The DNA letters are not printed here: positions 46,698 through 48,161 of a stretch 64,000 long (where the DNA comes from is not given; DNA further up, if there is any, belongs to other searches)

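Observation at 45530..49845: NeuB-like aldolase, SDR, dehydroquinate-synthase-like cyclase and FGGY kinase operon: a shikimate-like or carbasugar-type module in a glycan locus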

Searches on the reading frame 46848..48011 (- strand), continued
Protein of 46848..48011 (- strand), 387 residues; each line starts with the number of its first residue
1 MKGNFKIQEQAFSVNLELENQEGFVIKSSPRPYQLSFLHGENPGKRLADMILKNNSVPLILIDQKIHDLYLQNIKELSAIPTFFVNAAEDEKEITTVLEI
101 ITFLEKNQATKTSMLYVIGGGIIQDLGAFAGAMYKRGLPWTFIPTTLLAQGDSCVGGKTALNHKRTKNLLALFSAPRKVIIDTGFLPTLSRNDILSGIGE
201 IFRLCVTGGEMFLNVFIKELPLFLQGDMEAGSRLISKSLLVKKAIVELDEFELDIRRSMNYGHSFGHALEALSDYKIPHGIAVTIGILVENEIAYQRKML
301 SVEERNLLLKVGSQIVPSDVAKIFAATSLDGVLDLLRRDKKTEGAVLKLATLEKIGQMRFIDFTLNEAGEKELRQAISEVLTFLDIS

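Call 30: search_protein_families(library=ncbifam, proteins=[L004:14353-15336:+, L001:12513-13607:+], max_evalue=0.00001)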
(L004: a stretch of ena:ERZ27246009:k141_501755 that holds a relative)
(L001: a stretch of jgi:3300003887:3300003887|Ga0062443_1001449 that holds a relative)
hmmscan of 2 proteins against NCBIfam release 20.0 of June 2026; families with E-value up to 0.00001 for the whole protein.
L004:14353-15336:+ (327 aa): 10 families
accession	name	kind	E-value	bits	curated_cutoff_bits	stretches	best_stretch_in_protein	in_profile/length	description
TIGR01181.1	dTDP_gluc_dehyt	equivalog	4.5e-24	85.1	365.1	1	3-315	2-309/321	dTDP-glucose 4,6-dehydratase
TIGR01179.1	galE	equivalog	8.1e-18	64.3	262.3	1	3-314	2-322/332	UDP-glucose 4-epimerase GalE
TIGR04180.1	EDH_00030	hypoth_equivalog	2.3e-14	53.1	475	1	4-275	2-264/297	NAD-dependent 4,6-dehydratase LegB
TIGR02197.1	heptose_epim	equivalog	3.7e-12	46.1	274.6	1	4-317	2-313/316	ADP-glyceromanno-heptose 6-epimerase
NF007582.0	PRK10217.1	equivalog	7.4e-12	45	698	1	3-299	4-298/355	dTDP-glucose 4,6-dehydratase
TIGR03466.1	HpnA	hypoth_equivalog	4.2e-11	42.3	367.65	1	2-267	2-246/327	hopanoid-associated sugar epimerase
NF047922.1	GDPFucSynFcl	equivalog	4.7e-11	42.7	500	1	105-313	86-297/308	GDP-L-fucose synthase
NF007490.0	PRK10084.1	subfamily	1.1e-10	41.1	649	1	1-253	1-263/361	dTDP-glucose 4,6-dehydratase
NF007956.0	PRK10675.1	subfamily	1.6e-07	30.8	394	0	195-311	206-323/338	UDP-glucose 4-epimerase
TIGR01746.1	Thioester-redct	subfamily_domain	4.4e-07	29.5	213.35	0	102-182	114-192/371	thioester reductase domain-containing protein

L001:12513-13607:+ (364 aa): 15 families
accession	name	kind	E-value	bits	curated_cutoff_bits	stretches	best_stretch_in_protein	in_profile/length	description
TIGR01181.1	dTDP_gluc_dehyt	equivalog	2.1e-30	106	365.1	1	41-353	2-310/321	dTDP-glucose 4,6-dehydratase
TIGR01179.1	galE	equivalog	2.6e-16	59.4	262.3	1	41-224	2-178/332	UDP-glucose 4-epimerase GalE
TIGR04180.1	EDH_00030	hypoth_equivalog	7.7e-15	54.7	475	1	42-306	2-258/297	NAD-dependent 4,6-dehydratase LegB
NF047922.1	GDPFucSynFcl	equivalog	9.2e-14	51.6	500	1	121-353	65-300/308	GDP-L-fucose synthase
TIGR02197.1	heptose_epim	equivalog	4.6e-13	49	274.6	1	42-308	2-264/316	ADP-glyceromanno-heptose 6-epimerase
NF011728.1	PRK15181.1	equivalog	5.2e-12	45.4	760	1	41-296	18-274/348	Vi polysaccharide biosynthesis UDP-N-acetylglucosaminuronic acid C-4 epimerase TviC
NF007582.0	PRK10217.1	equivalog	1.6e-10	40.7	698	1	42-301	5-274/355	dTDP-glucose 4,6-dehydratase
NF007490.0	PRK10084.1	subfamily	7.3e-09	35.1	649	1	41-353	3-333/361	dTDP-glucose 4,6-dehydratase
NF005539.0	PRK07201.1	equivalog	8.3e-09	34.7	549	1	41-168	3-131/657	SDR family oxidoreductase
TIGR01746.1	Thioester-redct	subfamily_domain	1.5e-08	34.3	213.35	1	132-224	107-197/371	thioester reductase domain-containing protein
TIGR02622.1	CDP_4_6_dhtase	equivalog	2.4e-08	33.5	278.45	1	38-212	4-174/352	CDP-glucose 4,6-dehydratase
TIGR03466.1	HpnA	hypoth_equivalog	3.7e-08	32.6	367.65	1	41-305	3-247/327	hopanoid-associated sugar epimerase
NF043036.1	ErythonDh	equivalog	5.8e-08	32.3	325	1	41-222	3-179/321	D-erythronate dehydrogenase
NF008872.0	PRK11908.1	equivalog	8.3e-08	31.6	294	1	83-303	37-270/349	bifunctional UDP-4-keto-pentose/UDP-xylose synthase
TIGR01777.1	yfcH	hypoth_equivalog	2.5e-06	27.3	207.35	0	42-305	2-242/292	TIGR01777 family oxidoreductase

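Call 31: find_encoding_contigs(protein=P0001, flank=1000, max_places=3)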
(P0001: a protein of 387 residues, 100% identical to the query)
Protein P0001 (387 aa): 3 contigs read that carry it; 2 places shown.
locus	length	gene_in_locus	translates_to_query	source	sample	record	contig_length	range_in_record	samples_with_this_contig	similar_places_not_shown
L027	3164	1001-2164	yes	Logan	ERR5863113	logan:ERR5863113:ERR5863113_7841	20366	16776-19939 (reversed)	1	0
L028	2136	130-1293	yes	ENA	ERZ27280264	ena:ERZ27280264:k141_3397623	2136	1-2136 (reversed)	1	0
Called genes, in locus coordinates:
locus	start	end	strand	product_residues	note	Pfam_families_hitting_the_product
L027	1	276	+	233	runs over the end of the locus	?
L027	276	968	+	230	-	PF01370:Epimerase (weak), PF00106:adh_short, PF13561:adh_short_C2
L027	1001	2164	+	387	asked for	PF01761:DHQ_synthase, PF24621:DHQS_C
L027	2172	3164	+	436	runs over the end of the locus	PF00370:FGGY_N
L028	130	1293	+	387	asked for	PF01761:DHQ_synthase, PF24621:DHQS_C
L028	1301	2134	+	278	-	?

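Call 49: search_protein_families(library=pfam, proteins=[L004:15323-15967:+, L002:14136-14648:+], max_evalue=1)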
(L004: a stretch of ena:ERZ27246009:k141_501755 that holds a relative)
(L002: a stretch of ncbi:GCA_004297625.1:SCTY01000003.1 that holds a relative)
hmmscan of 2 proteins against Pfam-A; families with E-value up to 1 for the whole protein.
L004:15323-15967:+ (214 aa): 13 families
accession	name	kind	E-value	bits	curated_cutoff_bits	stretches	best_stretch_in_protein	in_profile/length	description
PF13419.12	HAD_2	-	1.4e-26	94.2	23.8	1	7-186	1-178/178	Haloacid dehalogenase-like hydrolase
PF00702.32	Hydrolase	-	9.4e-19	69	26.4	1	4-172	1-183/191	haloacid dehalogenase-like hydrolase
PF12710.13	HAD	-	3e-09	38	27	1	7-175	1-187/189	haloacid dehalogenase-like hydrolase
PF13344.12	Hydrolase_6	-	7.8e-07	29.5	27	1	75-128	3-56/101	Haloacid dehalogenase-like hydrolase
PF08282.18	Hydrolase_3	-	2.6e-05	24.5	20.9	1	7-32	1-26/255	haloacid dehalogenase-like hydrolase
PF24694.1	LNS2_PITM1-3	-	0.00014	22.4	27.7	1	80-161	15-98/124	PITM 1-3, LNS2 domain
PF08645.17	PNK3P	-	0.00059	20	22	0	87-125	30-68/161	Polynucleotide kinase 3 phosphatase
PF03767.20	Acid_phosphat_B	-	0.0011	19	27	1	81-175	115-211/230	HAD superfamily, subfamily IIIB (Acid phosphatase)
PF03031.24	NIF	-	0.0029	17.8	21.8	1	82-139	34-91/160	NLI interacting factor-like phosphatase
PF13242.12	Hydrolase_like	-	0.018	15.4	22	1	147-189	8-51/75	HAD-hyrolase-like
PF12689.13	Acid_PPase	-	0.053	13.8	27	0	84-189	43-153/169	Acid Phosphatase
PF05761.20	5_nucleotid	-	0.057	12.8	28.5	1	89-132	191-243/460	5' nucleotidase family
PF06888.18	Put_Phosphatase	-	0.13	12.1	27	0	7-144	3-127/234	Putative Phosphatase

L002:14136-14648:+ (170 aa): 1 family
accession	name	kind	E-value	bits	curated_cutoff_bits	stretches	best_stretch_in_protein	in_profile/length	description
PF00293.34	NUDIX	-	0.00028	21.3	21.1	1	40-125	3-96/134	NUDIX domain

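Call 55: search_protein_families(library=pfam, proteins=[L016:4148-5002:+, L016:11199-12182:-, L016:12234-13022:-, L018:6572-7300:+, L018:11815-12618:-, L018:13416-14387:+, L019:1634-2734:-, L019:4809-5678:+, L015:3748-5394:+, L015:6044-7009:+], max_evalue=0.001)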
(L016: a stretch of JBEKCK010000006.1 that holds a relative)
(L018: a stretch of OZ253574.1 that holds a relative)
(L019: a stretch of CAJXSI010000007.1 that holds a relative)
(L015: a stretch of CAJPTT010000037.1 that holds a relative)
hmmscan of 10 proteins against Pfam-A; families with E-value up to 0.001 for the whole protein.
L016:4148-5002:+ (284 aa): 2 families
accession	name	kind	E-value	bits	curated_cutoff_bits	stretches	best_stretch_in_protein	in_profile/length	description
PF00892.27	EamA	-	7.5e-09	36.4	28.2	1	4-118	3-134/135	EamA-like transporter family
PF05653.20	Mg_trans_NIPA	-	8.3e-09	35.5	26.2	1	2-280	4-289/295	Magnesium transporter NIPA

L016:11199-12182:- (327 aa): 1 family
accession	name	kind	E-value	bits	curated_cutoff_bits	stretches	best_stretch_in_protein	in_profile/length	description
PF03328.21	HpcH_HpaI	-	2.9e-06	27.2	25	1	132-238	83-186/221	HpcH/HpaI aldolase/citrate lyase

L016:12234-13022:- (262 aa): 0 families

L018:6572-7300:+ (242 aa): 5 families
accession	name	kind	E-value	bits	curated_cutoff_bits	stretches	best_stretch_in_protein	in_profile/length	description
PF03302.18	VSP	-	2.9e-09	36.7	31.4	1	22-144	195-319/397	Giardia variant-specific surface protein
PF15913.10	Furin-like_2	-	2.5e-06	28.1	28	0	22-49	60-87/102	Furin-like repeat, cysteine-rich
PF13948.11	DUF4215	-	5.9e-06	26.9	27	0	63-85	1-24/47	Domain of unknown function (DUF4215)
PF24633.1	DUF7630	-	1.1e-05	25.9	27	0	88-111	18-43/45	Domain of unknown function (DUF7630)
PF09064.16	EGF_Tme5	-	0.00027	21.2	22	0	47-78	8-34/34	Thrombomodulin like fifth domain, EGF-like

L018:11815-12618:- (267 aa): 1 family
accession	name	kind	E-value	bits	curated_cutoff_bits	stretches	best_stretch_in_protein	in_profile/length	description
PF03302.18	VSP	-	0.0001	21.7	31.4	0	72-193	39-164/397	Giardia variant-specific surface protein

L018:13416-14387:+ (323 aa): 1 family
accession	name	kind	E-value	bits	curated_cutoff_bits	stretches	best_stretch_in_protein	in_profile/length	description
PF04134.17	DCC1-like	-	1.1e-20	75.4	27.8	1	199-305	1-112/113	DCC1-like thiol-disulfide oxidoreductase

L019:1634-2734:- (366 aa): 1 family
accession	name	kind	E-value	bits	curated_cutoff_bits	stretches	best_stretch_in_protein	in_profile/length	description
PF05050.19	Methyltransf_21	-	5.9e-19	69.3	22.7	1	193-337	1-166/173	Methyltransferase FkbM domain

L019:4809-5678:+ (289 aa): 3 families
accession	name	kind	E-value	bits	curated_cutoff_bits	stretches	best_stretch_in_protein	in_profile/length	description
PF01370.27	Epimerase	-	1.1e-22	81.1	20.9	1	10-219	2-232/240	NAD dependent epimerase/dehydratase family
PF16363.11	GDP_Man_Dehyd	-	1.6e-12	48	27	1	10-242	1-264/332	GDP-mannose 4,6 dehydratase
PF04321.23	RmlD_sub_bind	-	9.6e-07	28.6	27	1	8-198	2-187/287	RmlD substrate binding domain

L015:3748-5394:+ (548 aa): 1 family
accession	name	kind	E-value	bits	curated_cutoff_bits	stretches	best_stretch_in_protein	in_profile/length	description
PF00682.25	HMGL-like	-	9.4e-19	68.2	29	1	126-268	114-252/260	HMGL-like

L015:6044-7009:+ (321 aa): 8 families
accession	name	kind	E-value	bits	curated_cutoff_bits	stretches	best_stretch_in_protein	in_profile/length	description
PF01370.27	Epimerase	-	1.2e-37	130.1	20.9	1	4-231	1-240/240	NAD dependent epimerase/dehydratase family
PF16363.11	GDP_Man_Dehyd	-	2e-26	93.7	27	1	6-295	2-331/332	GDP-mannose 4,6 dehydratase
PF05368.20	NmrA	-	2.5e-10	40.9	27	1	2-75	3-77/298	NmrA-like family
PF04321.23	RmlD_sub_bind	-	2e-09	37.4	27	1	3-238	2-220/287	RmlD substrate binding domain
PF13460.12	NAD_binding_10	-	1.4e-07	32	27.2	1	8-112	1-93/184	NAD(P)H-binding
PF01073.25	3Beta_HSD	-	1.6e-06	27.8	22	1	5-219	1-229/280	3-beta hydroxysteroid dehydrogenase/isomerase family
PF03435.24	Sacchrp_dh_NADP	-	1.3e-05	26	25.1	1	4-78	1-79/129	Saccharopine dehydrogenase NADP binding domain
PF01113.26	DapB_N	-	0.00035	21.1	25.6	1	3-74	2-74/124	Dihydrodipicolinate reductase, N-terminus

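Call 62: search_dna_similar(query=window:46848-48011:-, collection=plasmids, mode=protein, max_evalue=1e-30, max_rows=30)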
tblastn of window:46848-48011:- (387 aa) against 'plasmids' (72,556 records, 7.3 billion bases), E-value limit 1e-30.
Records with a match: 27; places in all: 27; records where one place covers at least 80% of the query: 17.
Best place of each record, by identity: <60% 27.
By first word of the organism name: Lactococcus 6; Paracoccus 4; Streptomyces 2; Neisseria 2; Nicoliella 1; Acinetobacter 1; Aeromonas 1; Parabacteroides 1; Phocaeicola 1; Bacillus 1; and 7 more.
By predicted mobility (MOB-suite, as given by PLSDB): non-mobilizable 18; mobilizable 5; conjugative 4.
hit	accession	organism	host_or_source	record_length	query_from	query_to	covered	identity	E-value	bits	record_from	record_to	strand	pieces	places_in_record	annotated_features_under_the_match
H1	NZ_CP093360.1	Nicoliella spurrieriana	Tetragonula carbonaria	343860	4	357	91%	29.8%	2e-34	142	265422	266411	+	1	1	aroB: 3-dehydroquinate synthase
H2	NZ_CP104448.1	Acinetobacter baumannii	Homo sapiens,sputum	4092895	13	357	89%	30.1%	7e-31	131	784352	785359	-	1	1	none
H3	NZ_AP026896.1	Aeromonas caviae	Microbe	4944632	59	367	80%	33.0%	4e-32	135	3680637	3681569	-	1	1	none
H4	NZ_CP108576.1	Streptomyces microflavus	-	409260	34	378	89%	29.3%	4e-32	135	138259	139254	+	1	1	3-dehydroquinate synthase family protein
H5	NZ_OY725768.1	Parabacteroides distasonis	-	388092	71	372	78%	33.3%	7e-41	161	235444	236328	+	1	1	aroB: 3-dehydroquinate synthase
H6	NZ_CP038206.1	Paracoccus pantotrophus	single cell,soil associated with ...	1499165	60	379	83%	31.4%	2e-36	148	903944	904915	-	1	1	none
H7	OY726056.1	Phocaeicola massiliensis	-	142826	45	385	88%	29.1%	1e-34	143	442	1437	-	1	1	record has no annotation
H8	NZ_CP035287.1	Paracoccus versutus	whole organism,soil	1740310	60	379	83%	30.5%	1e-34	142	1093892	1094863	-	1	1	none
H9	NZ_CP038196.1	Paracoccus versutus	single cell,soil adjacent to the roots ...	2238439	60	379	83%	30.5%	3e-34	142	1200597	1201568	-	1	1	none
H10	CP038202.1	Paracoccus ferrooxidans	single cell,bioreactor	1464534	60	379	83%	30.2%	7e-34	140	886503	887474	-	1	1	3-dehydroquinate synthase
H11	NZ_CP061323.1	Lactococcus lactis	butter,butter starter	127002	31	367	87%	28.2%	7e-33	137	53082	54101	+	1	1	aroB: 3-dehydroquinate synthase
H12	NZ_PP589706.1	Lactococcus sp.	Bacterial culture,Dairy environment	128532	31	367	87%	28.2%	7e-33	137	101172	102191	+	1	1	aroB: 3-dehydroquinate synthase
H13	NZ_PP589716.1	Lactococcus sp.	Bacterial culture,Dairy environment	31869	31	367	87%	28.2%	9e-33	137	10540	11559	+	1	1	aroB: 3-dehydroquinate synthase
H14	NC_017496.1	Lactococcus cremoris subsp. cremoris A76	cheese production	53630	31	367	87%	28.2%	9e-33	137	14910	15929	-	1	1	aroB: 3-dehydroquinate synthase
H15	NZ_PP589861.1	Lactococcus sp.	Bacterial culture,Dairy environment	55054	31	367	87%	28.2%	9e-33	137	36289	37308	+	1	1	aroB: 3-dehydroquinate synthase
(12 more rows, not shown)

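Call 74: search_protein_representatives(protein=window:46848-48011:-)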
Query: 387 residues. Proteins with E-value up to 0.001 (for the whole library): 21851; up to 1e-10: 15928; up to 1e-30: 4809. The best 150 are listed.
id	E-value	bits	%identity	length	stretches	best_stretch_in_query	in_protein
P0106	1.7e-129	448.3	57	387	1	4-381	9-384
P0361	6.1e-105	367.6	48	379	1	4-379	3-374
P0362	7.4e-100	350.9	46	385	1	4-383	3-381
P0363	4.4e-95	335.1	51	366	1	4-377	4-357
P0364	6.7e-94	331.3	48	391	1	4-378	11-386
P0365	1.9e-93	329.7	44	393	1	4-380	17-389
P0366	5.9e-93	328.2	43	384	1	5-378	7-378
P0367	6.1e-93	328.1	56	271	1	114-380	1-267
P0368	1.7e-89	316.8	45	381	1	26-384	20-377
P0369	8.6e-88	311.2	43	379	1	20-373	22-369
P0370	2.2e-87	309.8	47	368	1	21-369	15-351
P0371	1.2e-86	307.4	43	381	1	5-384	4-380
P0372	1.4e-86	307.1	48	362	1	1-384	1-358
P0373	4.3e-86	305.6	43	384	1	22-370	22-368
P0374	1.4e-84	300.6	43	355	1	30-382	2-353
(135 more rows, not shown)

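Call 77: search_protein_families(library=ncbifam, alignment_id=A2, max_evalue=1e-20)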
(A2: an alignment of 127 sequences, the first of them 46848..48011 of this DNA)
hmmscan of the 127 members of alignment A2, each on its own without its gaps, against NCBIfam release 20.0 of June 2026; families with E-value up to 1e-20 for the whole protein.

A. member 1, window:46848-48011:- (387 aa): 5 families
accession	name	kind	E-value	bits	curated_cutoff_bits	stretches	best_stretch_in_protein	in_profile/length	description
TIGR04425.1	P_lya_rel_AroB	hypoth_equivalog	8.5e-88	294.7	400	1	26-378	1-346/348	AroB-related putative sugar phosphate phospholyase (cyclizing)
TIGR01357.1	aroB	equivalog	7.3e-75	252.3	305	1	49-362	15-333/344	3-dehydroquinate synthase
NF010556.0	PRK13951.1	equivalog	8.2e-42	143.7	560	1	84-364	210-483/492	bifunctional shikimate kinase AroK/3-dehydroquinate synthase AroB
NF004852.0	PRK06203.1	equivalog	1.9e-41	142.2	333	1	75-378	83-389/407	3-dehydroquinate synthase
NF010627.0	PRK14021.1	equivalog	7e-35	120.4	565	1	84-368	242-532/542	bifunctional shikimate kinase/3-dehydroquinate synthase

B. families by the number of members that match (of 127 scanned): 5 families
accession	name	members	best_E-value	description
TIGR04425.1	P_lya_rel_AroB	127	1e-139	AroB-related putative sugar phosphate phospholyase (cyclizing)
TIGR01357.1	aroB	127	4e-90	3-dehydroquinate synthase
NF004852.0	PRK06203.1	127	6.9e-58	3-dehydroquinate synthase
NF010556.0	PRK13951.1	127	1.3e-55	bifunctional shikimate kinase AroK/3-dehydroquinate synthase AroB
NF010627.0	PRK14021.1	127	3.3e-46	bifunctional shikimate kinase/3-dehydroquinate synthase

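Call 80: find_related_loci(query=A2, collection=metagenome_contigs, flank=9000)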
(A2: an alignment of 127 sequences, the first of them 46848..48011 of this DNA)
Query A2 (387 aa) in metagenome_contigs; peptide patterns used: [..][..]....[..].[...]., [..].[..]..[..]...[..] (x = any residue, [..] = any of these).
600 stretches matched a pattern (row limit reached: there are more); 600 encode a relative of the query (tblastn E <= 1e-3); the best 80 are kept; 80 distinct loci.
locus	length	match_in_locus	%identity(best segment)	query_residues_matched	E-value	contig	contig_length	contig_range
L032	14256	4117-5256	37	1-382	9e-78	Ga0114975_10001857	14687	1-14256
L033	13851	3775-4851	35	4-382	2e-64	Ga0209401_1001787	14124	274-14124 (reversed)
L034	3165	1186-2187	36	5-361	6e-63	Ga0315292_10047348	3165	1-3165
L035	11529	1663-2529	40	59-360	2e-62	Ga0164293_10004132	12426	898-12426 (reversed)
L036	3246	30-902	39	59-367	2e-59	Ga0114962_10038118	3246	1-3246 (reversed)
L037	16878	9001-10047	34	26-385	3e-59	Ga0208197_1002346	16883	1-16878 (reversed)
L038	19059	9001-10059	33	14-374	2e-56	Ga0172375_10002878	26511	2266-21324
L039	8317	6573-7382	40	26-304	5e-56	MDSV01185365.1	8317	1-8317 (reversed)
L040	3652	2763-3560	39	24-294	3e-55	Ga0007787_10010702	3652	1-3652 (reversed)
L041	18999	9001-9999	35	15-358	7e-55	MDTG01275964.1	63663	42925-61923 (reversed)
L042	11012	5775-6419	42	59-289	1e-54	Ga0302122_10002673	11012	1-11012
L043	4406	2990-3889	34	24-347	2e-54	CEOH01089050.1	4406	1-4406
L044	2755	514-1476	35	25-358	6e-55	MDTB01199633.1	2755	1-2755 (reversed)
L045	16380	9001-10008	33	26-377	3e-54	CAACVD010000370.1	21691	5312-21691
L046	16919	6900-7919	33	14-361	3e-54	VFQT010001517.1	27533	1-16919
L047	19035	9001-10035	35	26-382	8e-54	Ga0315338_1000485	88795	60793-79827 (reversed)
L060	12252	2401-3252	34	59-342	6e-49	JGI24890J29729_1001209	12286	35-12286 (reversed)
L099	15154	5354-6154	34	22-300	2e-42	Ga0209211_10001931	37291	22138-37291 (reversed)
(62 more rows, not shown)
